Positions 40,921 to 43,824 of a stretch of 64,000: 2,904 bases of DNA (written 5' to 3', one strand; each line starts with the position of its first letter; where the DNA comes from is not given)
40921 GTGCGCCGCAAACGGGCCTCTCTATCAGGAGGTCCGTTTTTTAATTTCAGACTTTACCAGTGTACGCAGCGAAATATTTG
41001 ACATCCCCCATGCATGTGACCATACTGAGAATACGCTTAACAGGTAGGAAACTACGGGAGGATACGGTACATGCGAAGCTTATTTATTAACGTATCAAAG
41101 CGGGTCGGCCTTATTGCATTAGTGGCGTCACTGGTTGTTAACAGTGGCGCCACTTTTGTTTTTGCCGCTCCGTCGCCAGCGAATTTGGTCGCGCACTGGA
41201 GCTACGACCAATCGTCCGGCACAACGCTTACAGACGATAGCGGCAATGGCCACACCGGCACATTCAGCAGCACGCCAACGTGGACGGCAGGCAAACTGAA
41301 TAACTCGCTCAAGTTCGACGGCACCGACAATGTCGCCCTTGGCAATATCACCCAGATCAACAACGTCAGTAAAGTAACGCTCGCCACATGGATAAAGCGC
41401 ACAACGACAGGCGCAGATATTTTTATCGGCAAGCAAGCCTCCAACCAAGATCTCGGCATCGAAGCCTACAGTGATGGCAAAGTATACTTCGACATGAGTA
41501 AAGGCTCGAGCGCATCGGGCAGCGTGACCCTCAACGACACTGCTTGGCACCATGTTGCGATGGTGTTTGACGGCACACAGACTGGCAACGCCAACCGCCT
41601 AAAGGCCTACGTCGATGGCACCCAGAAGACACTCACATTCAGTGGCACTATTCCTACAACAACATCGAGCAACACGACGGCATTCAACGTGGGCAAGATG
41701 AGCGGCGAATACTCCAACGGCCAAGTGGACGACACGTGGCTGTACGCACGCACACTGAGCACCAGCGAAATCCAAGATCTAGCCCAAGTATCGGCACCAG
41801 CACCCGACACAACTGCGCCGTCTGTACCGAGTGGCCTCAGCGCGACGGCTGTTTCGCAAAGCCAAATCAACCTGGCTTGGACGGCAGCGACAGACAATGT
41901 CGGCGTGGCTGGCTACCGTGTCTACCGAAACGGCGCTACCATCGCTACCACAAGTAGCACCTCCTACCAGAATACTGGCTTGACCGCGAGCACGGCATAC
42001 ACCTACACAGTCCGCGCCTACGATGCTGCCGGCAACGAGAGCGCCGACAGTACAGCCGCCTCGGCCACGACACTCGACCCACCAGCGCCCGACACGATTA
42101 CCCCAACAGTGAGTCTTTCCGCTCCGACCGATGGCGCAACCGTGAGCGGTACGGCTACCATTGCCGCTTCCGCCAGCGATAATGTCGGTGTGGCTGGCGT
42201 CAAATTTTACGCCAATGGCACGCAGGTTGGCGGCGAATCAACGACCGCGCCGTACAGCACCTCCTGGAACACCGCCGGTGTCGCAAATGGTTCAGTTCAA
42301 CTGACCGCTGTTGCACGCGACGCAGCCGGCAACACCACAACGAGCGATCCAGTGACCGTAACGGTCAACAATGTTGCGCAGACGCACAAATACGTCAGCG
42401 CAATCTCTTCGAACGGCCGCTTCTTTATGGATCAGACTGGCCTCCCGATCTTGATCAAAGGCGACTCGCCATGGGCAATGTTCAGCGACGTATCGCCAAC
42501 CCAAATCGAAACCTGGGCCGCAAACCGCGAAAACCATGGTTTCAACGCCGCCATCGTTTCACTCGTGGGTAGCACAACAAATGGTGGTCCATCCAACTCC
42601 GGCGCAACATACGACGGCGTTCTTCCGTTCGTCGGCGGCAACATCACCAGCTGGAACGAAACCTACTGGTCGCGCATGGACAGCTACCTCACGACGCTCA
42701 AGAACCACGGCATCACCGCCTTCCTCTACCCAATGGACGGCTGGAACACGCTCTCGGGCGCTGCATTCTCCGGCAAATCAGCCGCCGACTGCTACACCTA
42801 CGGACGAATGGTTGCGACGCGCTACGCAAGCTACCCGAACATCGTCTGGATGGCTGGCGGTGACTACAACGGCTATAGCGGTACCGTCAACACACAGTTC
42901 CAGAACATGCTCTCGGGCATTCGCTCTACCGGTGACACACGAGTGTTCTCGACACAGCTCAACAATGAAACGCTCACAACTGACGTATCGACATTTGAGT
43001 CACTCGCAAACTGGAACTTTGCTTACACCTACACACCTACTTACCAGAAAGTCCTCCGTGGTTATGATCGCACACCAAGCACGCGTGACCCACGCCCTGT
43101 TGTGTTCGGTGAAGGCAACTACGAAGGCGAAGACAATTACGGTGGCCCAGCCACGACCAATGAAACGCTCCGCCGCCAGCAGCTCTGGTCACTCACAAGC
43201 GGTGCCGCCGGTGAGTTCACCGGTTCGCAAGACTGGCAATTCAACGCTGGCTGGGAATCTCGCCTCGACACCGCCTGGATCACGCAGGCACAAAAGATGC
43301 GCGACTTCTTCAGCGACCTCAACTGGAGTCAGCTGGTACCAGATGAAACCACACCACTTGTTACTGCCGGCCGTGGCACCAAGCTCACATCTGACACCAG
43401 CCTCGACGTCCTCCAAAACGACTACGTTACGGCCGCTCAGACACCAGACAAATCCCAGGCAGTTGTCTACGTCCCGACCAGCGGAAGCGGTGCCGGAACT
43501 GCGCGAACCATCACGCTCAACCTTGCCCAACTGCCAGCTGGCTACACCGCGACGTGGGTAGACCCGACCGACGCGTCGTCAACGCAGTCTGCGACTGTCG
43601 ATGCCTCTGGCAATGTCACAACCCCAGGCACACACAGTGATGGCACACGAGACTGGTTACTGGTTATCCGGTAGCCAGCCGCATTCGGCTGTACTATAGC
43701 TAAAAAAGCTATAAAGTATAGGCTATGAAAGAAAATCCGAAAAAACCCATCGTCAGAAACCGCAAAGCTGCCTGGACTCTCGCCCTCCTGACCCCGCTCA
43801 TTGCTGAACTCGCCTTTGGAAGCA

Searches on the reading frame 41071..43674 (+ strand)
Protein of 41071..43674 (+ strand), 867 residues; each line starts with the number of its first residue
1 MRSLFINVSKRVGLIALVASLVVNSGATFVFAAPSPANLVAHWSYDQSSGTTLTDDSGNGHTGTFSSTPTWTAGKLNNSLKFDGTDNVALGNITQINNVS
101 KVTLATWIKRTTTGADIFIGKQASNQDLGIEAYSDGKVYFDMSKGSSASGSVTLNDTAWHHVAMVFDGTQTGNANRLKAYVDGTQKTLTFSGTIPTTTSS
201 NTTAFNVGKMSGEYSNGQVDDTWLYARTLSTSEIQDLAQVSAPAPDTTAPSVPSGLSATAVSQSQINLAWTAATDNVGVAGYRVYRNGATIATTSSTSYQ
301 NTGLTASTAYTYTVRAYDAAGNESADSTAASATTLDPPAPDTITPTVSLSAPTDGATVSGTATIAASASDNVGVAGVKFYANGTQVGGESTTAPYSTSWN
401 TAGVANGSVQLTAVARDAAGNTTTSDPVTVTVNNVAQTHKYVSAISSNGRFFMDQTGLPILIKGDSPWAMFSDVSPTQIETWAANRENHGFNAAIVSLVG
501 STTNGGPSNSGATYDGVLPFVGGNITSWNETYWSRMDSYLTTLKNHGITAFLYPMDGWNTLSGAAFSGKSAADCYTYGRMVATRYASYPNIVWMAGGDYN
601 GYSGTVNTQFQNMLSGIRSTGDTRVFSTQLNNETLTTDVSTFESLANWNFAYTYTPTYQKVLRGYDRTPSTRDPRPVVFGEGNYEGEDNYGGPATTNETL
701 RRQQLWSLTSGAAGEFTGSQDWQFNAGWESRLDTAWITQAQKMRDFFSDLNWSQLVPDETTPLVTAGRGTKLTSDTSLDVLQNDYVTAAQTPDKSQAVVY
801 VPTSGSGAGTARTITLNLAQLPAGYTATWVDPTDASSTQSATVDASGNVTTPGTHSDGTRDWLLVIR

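Call 38: search_protein_families(library=pfam, proteins=[window:41071-43674:+], max_evalue=0.001)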
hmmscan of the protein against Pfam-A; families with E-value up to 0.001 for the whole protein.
window:41071-43674:+ (867 aa): 4 families
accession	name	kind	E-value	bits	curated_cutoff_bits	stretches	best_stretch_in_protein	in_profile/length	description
PF13204.13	Apiosidase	-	1.2e-36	127.4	26.5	1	446-753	1-319/320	Apiosidase-like, catalytic domain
PF17957.7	Big_7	-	9.4e-19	68.3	24.1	1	345-413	1-70/70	Bacterial Ig domain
PF13385.13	Laminin_G_3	-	3.2e-17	63.5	27.6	1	83-235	2-151/151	Concanavalin A-like lectin/glucanases superfamily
PF00041.27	fn3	-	1.1e-09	38.8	25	1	252-326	2-77/84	Fibronectin type III domain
